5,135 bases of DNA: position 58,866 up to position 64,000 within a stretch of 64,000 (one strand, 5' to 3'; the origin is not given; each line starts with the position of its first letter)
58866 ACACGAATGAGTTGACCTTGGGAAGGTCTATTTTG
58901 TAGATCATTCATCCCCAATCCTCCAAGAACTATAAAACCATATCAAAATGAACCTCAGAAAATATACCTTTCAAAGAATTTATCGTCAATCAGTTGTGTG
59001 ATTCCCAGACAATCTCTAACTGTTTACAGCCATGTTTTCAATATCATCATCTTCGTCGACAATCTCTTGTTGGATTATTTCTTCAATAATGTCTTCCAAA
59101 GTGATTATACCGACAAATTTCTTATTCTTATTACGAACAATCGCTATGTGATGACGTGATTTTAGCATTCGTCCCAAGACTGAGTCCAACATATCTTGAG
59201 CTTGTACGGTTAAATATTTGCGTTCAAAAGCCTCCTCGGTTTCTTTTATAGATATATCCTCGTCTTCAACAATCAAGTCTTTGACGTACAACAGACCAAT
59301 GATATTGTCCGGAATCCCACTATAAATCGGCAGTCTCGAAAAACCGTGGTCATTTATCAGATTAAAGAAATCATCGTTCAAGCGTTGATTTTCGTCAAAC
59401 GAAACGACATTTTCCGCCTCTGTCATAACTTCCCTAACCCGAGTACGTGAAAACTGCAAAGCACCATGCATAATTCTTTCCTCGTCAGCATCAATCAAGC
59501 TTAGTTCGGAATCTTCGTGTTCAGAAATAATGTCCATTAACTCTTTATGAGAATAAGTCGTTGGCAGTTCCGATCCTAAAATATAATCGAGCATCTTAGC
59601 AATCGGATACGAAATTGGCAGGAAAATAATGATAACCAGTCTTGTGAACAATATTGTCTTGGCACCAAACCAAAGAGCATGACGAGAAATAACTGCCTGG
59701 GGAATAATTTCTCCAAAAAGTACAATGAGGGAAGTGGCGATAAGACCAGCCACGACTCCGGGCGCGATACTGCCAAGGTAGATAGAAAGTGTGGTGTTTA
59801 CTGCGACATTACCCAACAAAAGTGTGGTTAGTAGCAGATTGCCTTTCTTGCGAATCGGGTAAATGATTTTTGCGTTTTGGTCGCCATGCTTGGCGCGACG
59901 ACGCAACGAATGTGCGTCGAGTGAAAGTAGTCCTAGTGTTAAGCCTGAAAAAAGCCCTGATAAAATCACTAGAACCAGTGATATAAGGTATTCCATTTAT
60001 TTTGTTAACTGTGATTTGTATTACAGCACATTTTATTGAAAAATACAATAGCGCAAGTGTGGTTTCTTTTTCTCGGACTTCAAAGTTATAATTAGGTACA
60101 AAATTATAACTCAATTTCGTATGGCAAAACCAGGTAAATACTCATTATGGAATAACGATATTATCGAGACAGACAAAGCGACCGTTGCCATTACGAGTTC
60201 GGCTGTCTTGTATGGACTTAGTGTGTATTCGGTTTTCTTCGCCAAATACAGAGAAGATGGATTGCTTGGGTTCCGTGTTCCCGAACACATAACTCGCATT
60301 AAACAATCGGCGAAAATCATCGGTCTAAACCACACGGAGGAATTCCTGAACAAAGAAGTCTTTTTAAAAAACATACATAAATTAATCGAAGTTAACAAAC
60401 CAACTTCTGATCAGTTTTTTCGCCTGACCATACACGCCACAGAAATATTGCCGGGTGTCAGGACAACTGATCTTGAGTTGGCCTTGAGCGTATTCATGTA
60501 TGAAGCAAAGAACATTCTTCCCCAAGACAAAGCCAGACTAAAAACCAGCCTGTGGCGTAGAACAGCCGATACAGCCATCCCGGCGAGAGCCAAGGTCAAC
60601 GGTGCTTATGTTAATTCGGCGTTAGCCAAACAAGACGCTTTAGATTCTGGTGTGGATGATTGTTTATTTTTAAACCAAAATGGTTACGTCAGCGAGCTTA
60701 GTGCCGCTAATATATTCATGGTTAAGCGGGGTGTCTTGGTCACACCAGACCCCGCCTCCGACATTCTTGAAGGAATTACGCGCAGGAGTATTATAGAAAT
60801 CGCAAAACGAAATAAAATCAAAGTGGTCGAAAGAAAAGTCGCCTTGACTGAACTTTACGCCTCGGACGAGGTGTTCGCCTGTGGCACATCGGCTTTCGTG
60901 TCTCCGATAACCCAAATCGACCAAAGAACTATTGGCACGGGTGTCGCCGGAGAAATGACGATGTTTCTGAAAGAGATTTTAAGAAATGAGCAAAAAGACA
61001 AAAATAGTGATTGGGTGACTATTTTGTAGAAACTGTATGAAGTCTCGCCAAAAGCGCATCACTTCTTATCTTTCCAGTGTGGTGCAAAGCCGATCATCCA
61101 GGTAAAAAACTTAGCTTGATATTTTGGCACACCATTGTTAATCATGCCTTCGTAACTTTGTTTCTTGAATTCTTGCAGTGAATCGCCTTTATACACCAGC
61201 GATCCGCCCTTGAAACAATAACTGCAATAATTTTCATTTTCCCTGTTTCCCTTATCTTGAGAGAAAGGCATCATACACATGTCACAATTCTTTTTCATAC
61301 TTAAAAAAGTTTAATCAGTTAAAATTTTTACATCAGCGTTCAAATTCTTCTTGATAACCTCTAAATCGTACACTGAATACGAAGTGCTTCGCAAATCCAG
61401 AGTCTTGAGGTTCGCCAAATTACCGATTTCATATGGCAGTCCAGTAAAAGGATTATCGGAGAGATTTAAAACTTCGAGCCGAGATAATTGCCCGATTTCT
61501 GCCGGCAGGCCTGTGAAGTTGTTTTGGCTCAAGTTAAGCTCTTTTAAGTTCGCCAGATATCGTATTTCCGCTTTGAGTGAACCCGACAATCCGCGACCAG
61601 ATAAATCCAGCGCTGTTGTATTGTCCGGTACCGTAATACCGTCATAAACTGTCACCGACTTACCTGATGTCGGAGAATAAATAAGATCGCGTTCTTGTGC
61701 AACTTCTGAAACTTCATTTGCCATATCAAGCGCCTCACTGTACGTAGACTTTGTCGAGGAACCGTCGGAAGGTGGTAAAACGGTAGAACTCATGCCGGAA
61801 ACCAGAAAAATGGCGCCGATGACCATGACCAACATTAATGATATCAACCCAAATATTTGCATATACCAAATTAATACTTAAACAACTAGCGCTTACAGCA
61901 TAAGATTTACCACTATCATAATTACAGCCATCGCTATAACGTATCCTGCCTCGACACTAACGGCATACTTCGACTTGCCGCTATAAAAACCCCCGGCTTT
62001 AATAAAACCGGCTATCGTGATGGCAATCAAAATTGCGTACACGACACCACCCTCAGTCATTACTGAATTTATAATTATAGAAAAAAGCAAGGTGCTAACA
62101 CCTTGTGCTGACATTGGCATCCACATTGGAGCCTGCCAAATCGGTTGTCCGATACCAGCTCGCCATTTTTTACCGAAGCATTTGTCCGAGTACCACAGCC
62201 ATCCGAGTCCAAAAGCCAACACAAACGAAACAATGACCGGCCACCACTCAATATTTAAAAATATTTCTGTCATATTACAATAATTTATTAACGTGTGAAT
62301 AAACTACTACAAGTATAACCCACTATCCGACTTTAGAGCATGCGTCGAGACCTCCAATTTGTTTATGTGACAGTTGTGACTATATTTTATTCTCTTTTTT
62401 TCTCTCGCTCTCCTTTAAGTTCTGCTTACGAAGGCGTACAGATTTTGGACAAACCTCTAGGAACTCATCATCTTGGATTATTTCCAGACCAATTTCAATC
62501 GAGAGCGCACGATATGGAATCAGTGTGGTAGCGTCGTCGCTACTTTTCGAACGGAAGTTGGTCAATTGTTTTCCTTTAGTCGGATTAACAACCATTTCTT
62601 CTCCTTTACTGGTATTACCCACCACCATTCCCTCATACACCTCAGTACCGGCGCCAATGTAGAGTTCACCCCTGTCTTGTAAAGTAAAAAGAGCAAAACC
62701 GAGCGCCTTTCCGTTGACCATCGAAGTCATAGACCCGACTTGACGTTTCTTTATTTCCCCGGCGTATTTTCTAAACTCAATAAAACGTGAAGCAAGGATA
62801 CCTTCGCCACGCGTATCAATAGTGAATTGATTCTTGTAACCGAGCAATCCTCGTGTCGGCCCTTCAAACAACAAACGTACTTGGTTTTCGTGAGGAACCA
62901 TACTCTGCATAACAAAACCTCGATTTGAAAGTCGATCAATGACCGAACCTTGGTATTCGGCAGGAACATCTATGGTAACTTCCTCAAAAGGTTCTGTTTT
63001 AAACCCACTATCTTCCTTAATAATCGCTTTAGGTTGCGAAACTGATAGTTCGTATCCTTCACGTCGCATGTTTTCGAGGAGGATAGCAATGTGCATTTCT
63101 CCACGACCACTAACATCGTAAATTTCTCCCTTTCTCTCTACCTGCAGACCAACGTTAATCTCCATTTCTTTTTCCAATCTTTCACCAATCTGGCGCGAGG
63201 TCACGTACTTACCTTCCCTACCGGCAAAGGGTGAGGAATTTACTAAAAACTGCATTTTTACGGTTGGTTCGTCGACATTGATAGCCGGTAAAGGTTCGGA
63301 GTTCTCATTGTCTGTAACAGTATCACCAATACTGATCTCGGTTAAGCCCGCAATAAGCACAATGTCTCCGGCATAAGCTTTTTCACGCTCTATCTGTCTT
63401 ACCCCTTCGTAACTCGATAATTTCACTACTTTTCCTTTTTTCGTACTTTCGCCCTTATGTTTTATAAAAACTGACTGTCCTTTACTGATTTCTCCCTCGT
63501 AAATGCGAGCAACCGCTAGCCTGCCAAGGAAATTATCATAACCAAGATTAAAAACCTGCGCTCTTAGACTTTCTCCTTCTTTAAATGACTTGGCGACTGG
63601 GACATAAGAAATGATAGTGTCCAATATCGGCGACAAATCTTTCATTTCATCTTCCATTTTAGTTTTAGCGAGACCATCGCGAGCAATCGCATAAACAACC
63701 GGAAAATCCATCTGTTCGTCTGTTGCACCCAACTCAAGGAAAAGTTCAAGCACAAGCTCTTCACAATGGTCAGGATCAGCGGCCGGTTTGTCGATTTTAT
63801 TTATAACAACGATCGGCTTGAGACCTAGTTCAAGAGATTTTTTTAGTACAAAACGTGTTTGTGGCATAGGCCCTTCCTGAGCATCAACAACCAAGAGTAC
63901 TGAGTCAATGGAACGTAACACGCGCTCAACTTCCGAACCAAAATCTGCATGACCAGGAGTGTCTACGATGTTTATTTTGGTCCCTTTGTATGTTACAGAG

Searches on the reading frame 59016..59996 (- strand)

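Call 81: search_protein_families(library=pfam, proteins=[window:59016-59996:-], max_evalue=0.00001)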
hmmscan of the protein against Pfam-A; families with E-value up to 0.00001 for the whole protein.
window:59016-59996:- (326 aa): 2 families
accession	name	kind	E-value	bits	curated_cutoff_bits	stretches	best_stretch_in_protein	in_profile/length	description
PF01595.25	CNNM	-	3.6e-37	128.2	28.4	1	4-163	1-174/181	Cyclin M transmembrane N-terminal domain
PF00571.33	CBS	-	1e-13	51.8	24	1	259-307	7-55/57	CBS domain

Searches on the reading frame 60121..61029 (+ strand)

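Call 81: search_protein_families(library=pfam, proteins=[window:60121-61029:+], max_evalue=0.00001)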
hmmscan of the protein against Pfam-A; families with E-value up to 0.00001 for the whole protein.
window:60121-61029:+ (302 aa): 1 family
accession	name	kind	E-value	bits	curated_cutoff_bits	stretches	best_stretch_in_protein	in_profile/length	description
PF01063.24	Aminotran_4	-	1.2e-41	143.4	28.5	1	51-266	14-223/223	Amino-transferase class IV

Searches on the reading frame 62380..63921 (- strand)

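Call 81: search_protein_families(library=pfam, proteins=[window:62380-63921:-], max_evalue=0.00001)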
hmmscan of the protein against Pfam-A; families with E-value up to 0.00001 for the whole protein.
window:62380-63921:- (513 aa): 5 families
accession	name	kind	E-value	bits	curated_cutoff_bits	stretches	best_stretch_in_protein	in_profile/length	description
PF21018.2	BipA_C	-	5.4e-37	126.4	23.8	1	396-503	2-109/110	TypA/BipA C-terminal domain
PF00679.30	EFG_C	-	1e-17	64.4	27.9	1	309-393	3-88/89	Elongation factor G C-terminus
PF00009.33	GTP_EFTU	-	6.1e-17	62.2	26.5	1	2-108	90-187/188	Elongation factor Tu GTP binding domain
PF03144.31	GTP_EFTU_D2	-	8.8e-12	45.7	30.3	1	133-203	1-73/73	Elongation factor Tu domain 2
PF22042.2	EF-G_D2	-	8.3e-11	42.3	27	1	120-204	3-83/84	Elongation factor G domain 2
